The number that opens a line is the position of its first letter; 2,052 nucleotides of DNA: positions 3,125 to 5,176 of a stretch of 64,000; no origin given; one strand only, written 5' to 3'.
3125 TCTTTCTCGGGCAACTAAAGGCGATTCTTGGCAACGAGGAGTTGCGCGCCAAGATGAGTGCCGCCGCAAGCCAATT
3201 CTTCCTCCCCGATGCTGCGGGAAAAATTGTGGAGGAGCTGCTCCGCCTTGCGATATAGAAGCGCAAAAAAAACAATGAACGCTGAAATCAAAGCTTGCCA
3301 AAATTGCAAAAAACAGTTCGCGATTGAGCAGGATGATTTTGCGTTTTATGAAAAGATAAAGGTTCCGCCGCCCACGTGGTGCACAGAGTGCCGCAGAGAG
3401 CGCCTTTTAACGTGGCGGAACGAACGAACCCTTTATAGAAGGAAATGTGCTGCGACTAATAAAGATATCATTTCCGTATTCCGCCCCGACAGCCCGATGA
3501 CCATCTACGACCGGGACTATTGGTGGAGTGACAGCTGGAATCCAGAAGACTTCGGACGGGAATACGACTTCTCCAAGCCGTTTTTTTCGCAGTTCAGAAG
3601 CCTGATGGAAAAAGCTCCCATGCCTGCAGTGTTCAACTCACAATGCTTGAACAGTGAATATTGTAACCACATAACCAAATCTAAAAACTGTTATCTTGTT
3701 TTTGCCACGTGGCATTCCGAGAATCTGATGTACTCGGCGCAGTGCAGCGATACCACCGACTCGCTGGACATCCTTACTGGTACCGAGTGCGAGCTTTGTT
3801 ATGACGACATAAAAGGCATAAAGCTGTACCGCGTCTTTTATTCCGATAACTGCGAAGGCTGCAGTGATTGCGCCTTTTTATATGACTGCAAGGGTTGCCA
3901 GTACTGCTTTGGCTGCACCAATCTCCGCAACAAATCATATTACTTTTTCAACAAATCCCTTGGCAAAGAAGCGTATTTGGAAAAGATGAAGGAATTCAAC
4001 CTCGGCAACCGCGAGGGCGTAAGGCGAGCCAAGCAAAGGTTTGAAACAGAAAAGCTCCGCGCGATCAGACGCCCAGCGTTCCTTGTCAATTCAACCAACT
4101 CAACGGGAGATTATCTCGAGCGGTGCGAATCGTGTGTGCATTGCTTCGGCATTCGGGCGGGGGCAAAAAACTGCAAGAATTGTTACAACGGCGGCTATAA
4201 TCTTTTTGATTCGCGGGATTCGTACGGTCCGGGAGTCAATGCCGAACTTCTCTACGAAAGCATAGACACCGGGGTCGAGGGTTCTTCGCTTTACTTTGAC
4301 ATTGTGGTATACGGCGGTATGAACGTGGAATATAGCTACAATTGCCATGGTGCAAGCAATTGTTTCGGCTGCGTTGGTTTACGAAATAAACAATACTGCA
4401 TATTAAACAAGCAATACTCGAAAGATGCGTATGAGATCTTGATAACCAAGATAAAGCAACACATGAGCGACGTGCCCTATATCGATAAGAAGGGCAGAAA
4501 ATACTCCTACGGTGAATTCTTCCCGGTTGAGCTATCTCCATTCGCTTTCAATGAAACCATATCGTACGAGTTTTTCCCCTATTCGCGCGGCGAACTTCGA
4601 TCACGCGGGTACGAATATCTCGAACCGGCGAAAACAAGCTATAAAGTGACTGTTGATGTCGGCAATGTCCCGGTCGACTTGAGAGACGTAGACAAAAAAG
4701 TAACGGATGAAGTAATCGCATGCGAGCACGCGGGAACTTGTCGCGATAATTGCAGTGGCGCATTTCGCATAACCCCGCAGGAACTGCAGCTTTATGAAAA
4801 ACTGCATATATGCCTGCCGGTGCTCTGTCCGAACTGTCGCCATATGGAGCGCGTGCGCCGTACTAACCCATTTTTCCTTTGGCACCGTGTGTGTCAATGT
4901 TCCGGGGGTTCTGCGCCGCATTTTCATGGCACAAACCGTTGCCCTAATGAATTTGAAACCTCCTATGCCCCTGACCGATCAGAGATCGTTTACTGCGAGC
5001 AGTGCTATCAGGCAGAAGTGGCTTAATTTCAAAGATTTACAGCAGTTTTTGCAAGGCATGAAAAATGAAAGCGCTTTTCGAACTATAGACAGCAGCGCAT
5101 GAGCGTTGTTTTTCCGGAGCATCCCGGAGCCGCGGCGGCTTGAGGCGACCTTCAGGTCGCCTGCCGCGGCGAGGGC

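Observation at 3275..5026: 584-aa protein built almost entirely of repeated CxxC zinc-ribbon modules, embedded between murG and gltX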

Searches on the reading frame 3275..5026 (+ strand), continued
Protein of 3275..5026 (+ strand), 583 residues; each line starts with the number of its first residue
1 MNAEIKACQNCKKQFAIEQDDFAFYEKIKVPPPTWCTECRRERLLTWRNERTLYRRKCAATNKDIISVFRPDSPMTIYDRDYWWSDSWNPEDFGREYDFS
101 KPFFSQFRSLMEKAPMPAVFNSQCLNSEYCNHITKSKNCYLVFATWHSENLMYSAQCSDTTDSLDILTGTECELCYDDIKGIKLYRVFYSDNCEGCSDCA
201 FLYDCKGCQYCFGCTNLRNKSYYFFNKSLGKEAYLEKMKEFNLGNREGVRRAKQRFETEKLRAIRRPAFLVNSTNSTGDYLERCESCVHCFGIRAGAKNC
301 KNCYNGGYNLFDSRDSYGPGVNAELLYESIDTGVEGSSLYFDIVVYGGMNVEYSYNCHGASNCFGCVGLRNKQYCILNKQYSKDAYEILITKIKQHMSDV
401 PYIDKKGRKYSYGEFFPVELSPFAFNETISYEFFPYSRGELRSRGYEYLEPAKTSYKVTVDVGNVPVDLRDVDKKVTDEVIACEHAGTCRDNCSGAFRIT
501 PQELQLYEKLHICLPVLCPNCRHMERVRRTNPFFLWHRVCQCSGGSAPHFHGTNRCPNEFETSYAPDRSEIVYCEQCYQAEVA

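Call 51: find_related_loci(query=A2, collection=metagenome_contigs, flank=10000)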
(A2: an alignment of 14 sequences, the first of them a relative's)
Query A2 (520 aa) in metagenome_contigs; peptide patterns used: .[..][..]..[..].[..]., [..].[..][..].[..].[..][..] (x = any residue, [..] = any of these).
600 stretches matched a pattern (row limit reached: there are more); 583 encode a relative of the query (tblastn E <= 1e-3); the best 80 are kept; 80 distinct loci.
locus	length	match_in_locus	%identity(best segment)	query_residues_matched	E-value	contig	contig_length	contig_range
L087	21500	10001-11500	88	1-520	0e+0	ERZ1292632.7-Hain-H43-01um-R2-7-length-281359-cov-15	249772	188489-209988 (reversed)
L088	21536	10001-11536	85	1-520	0e+0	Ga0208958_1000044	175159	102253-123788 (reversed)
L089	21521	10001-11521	84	1-520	0e+0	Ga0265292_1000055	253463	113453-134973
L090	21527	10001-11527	87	1-520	0e+0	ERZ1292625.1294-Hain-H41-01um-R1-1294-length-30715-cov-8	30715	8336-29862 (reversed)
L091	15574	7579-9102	86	1-520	0e+0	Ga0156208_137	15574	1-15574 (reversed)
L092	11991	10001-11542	84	1-520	0e+0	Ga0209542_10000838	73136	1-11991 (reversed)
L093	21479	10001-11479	85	1-520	0e+0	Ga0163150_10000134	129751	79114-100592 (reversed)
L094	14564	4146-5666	83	1-520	0e+0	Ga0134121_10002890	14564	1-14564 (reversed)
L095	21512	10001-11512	83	1-520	0e+0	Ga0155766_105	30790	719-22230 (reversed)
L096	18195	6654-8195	82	1-520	0e+0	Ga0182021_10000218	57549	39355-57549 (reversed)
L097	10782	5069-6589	83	1-520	0e+0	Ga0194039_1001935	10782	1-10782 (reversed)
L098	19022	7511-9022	82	1-520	0e+0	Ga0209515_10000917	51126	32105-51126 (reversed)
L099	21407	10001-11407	87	1-469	0e+0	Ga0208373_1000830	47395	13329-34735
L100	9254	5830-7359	76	1-520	0e+0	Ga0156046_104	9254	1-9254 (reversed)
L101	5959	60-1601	74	1-520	0e+0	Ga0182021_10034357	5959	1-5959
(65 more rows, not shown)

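Call 54: search_solved_structures(query=A1, max_evalue=10, show_alignments=2)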
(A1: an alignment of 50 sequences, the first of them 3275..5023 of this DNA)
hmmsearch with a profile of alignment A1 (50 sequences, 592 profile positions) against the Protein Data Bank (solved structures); distinct sequences matched with E-value up to 10: 0.

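Call 65: fold_search(model_id=the predicted structure, library=viral)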
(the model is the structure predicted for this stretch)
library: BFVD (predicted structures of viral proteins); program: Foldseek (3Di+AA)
matches with E <= 10: 77; with E <= 0.001: 0
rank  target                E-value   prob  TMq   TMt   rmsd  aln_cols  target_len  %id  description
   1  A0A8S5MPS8            2.3e-02  1.00  0.09  0.27   5.2        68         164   16  Putative zinc-ribbon domain protein [Siphoviridae sp. ctsIQ24]
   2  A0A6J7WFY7            3.9e-02  0.08  0.09  0.10  26.8       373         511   11  Collagen triple helix repeat [uncultured Caudovirales phage]
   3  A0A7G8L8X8            2.8e-01  0.04  0.07  0.13  17.0       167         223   12  (no name in the UniProt tables at hand)
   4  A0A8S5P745            2.9e-01  1.00  0.07  0.51   0.6        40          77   35  Putative zinc-ribbon domain protein [Siphoviridae sp. ctsUY14]
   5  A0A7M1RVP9            3.4e-01  0.33  0.06  0.16   9.1        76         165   16  HNH nuclease domain-containing protein [uncultured phage cr118_1]
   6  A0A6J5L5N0            5.4e-01  0.08  0.07  0.17   7.6       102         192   11  NeuD_NnaD, sugar O-acyltransferase, sialic acid O-acetyltransferase NeuD family [uncultured Caudovirales phage]
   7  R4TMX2                6.6e-01  0.20  0.08  0.19  12.7       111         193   19  C2H2-type domain-containing protein [Halogranum tailed virus 1]
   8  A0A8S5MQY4            9.4e-01  0.11  0.04  0.16  12.8        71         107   18  Putative cytoplasmic protein [Caudovirales sp. ctqI92]
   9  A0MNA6                9.9e-01  0.35  0.07  0.38   8.2        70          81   20  (no name in the UniProt tables at hand)
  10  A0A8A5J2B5            9.9e-01  0.03  0.07  0.07  10.2       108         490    9  (no name in the UniProt tables at hand)
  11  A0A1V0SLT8            1.0e+00  0.23  0.09  0.19   5.6        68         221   19  Uncharacterized protein [Klosneuvirus KNV1]
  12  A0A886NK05            1.0e+00  0.12  0.07  0.10   7.3        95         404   14  (no name in the UniProt tables at hand)
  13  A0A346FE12            1.2e+00  0.33  0.07  0.14   6.1        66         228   20  (no name in the UniProt tables at hand)
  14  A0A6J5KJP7            1.2e+00  0.25  0.07  0.12   6.1        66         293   17  Uncharacterized protein [uncultured Caudovirales phage]
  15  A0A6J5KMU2            1.2e+00  0.11  0.08  0.05   6.9       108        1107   12  Intramolecular chaperone auto-processing domain containing protein [uncultured Caudovirales phage]
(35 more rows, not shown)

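Call 66: list_cluster_members(proteins=[P0001, P0005, P0007, P0017])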
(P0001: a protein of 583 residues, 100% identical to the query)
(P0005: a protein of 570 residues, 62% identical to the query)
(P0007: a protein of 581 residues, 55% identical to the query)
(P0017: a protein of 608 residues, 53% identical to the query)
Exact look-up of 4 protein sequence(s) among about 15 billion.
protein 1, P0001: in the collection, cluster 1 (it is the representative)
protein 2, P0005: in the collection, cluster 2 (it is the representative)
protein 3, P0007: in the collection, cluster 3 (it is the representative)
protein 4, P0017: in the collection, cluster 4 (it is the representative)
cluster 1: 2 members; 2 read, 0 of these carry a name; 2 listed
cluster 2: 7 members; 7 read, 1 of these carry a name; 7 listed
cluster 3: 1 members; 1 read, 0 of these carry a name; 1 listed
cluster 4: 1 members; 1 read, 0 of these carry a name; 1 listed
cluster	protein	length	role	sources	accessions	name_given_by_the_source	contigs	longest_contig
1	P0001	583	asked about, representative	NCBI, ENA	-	-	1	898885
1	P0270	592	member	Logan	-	-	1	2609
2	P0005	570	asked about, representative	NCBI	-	-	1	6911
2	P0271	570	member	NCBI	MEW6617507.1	MAG: hypothetical protein AB1333_03785 [Patescibacteria group bacterium]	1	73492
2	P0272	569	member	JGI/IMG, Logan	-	-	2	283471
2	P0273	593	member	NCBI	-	-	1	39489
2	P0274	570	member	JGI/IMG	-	-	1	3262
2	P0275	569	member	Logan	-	-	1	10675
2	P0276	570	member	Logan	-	-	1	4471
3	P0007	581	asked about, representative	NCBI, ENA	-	-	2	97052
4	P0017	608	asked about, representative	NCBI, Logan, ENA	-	-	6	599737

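Call 67: find_encoding_contigs(protein=P0001, flank=1000, max_places=2)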
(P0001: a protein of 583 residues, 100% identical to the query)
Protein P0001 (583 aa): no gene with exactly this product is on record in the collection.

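Call 68: find_encoding_contigs(protein=P0005, flank=10000, max_places=3)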
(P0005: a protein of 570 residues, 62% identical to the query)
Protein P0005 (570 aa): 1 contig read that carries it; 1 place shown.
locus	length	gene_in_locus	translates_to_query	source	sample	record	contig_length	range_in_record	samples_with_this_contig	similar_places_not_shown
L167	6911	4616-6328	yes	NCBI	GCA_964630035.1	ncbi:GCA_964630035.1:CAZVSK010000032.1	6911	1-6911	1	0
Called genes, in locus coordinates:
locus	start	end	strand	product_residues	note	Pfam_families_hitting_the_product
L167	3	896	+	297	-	?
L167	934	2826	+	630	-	PF02534:T4SS-DNA_transf (faint), PF01935:DUF87, PF10412:TrwB_AAD_bind, PF12696:TraG-D_C (weak), PF23477:zf_Tbcl_2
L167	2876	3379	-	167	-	PF01132:EFP (faint), PF09285:Elong-fact-P_C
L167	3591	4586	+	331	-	PF03054:tRNA_Me_trans, PF20259:tRNA_Me_trans_M, PF20258:tRNA_Me_trans_C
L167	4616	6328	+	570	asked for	-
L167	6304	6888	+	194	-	-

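Call 69: find_encoding_contigs(protein=P0002, flank=10000, max_places=2)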
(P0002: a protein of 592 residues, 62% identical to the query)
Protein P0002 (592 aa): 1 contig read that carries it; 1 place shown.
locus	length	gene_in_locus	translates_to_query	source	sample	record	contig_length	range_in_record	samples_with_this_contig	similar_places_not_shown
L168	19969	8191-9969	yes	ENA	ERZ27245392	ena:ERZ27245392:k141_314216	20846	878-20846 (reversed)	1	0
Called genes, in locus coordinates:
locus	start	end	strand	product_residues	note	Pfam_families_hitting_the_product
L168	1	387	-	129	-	?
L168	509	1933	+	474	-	PF26449:DUF8128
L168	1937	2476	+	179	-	-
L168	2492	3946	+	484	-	PF01935:DUF87 (weak), PF10412:TrwB_AAD_bind (weak), PF13401:AAA_22 (faint)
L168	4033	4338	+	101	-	PF03091:CutA1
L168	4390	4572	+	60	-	-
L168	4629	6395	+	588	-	PF23477:zf_Tbcl_2 (faint)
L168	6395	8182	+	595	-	-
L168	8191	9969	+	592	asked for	-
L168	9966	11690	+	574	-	-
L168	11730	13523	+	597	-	-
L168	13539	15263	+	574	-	-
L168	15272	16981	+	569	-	-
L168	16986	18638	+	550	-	-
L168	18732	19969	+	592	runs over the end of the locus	-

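Call 70: find_encoding_contigs(protein=P0006, flank=10000, max_places=2)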
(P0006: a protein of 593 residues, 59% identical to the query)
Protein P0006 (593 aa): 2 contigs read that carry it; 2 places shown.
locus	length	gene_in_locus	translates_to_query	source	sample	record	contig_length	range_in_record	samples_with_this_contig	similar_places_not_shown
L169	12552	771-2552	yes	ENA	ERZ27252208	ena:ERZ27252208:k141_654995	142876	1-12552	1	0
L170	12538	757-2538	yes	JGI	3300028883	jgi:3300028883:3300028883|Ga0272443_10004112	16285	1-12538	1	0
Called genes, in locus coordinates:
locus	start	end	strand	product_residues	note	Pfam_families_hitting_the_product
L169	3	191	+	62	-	?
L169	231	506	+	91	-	PF19891:DUF6364 (weak)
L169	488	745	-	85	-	-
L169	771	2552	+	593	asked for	-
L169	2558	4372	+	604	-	-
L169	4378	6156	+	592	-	-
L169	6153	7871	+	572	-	-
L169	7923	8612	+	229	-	PF01628:HrcA (weak)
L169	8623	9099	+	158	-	PF01025:GrpE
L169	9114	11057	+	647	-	PF00012:HSP70, PF06723:MreB_Mbl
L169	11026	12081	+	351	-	-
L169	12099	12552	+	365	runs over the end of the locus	PF00226:DnaJ, PF01556:DnaJ_C, PF00684:DnaJ_CXXCXGXG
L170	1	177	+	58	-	?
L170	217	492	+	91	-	PF19891:DUF6364 (weak)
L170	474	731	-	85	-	-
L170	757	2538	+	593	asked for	-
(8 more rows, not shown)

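Call 79: find_encoding_contigs(protein=P0264, flank=8000, max_places=2)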
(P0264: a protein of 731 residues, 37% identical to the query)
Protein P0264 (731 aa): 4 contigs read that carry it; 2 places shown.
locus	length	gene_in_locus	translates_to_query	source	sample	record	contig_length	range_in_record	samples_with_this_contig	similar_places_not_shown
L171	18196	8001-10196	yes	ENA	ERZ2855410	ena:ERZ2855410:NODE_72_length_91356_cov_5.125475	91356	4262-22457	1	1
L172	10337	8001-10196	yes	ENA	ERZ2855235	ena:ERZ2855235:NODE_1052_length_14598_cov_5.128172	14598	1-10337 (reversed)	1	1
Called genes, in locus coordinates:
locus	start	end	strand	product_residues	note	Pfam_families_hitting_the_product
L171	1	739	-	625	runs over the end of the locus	PF01558:POR, PF01855:POR_N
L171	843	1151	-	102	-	-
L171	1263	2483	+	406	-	PF00266:Aminotran_5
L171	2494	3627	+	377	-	PF03054:tRNA_Me_trans, PF20259:tRNA_Me_trans_M, PF20258:tRNA_Me_trans_C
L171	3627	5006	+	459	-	PF00919:UPF0004, PF04055:Radical_SAM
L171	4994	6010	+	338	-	PF14622:Ribonucleas_3_3, PF00636:Ribonuclease_3, PF00035:dsrm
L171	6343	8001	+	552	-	PF00005:ABC_tran (faint), PF00350:Dynamin_N (faint), PF01926:MMR_HSR1, PF02421:FeoB_N, PF02421:FeoB_N, PF01926:MMR_HSR1, PF00009:GTP_EFTU, PF14714:KH_dom-like, +4 more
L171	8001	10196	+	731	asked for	PF00583:Acetyltransf_1, PF13508:Acetyltransf_7, PF13673:Acetyltransf_10 (weak)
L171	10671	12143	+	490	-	PF00478:IMPDH, PF03060:NMO (faint), PF00571:CBS, PF01070:FMN_dh, PF01645:Glu_synthase (weak)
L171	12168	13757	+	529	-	PF00117:GATase, PF07722:Peptidase_C26, PF02540:NAD_synthase (faint), PF00958:GMP_synt_C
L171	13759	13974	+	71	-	-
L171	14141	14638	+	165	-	-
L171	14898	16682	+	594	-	PF00512:HisKA, PF02518:HATPase_c, PF00072:Response_reg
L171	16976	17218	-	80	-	-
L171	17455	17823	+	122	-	-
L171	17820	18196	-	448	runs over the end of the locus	PF00006:ATP-synt_ab, PF18269:T3SS_ATPase_C (weak)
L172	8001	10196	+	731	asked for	PF00583:Acetyltransf_1, PF13508:Acetyltransf_7, PF13673:Acetyltransf_10 (weak)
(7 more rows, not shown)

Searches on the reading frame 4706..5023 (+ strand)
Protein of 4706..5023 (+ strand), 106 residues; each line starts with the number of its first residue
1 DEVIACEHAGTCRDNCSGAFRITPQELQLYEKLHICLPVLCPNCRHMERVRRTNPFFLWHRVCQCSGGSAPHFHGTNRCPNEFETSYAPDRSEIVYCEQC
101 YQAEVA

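Call 40: search_protein_families(library=pfam, proteins=[window:4706-5023:+], max_evalue=1)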
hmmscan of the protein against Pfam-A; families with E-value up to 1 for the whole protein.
seq(106 aa): 1 family
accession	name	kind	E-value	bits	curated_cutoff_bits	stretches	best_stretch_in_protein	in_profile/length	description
PF23477.1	zf_Tbcl_2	-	0.015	15.4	27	1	78-103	10-35/37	Probable treble clef zinc finger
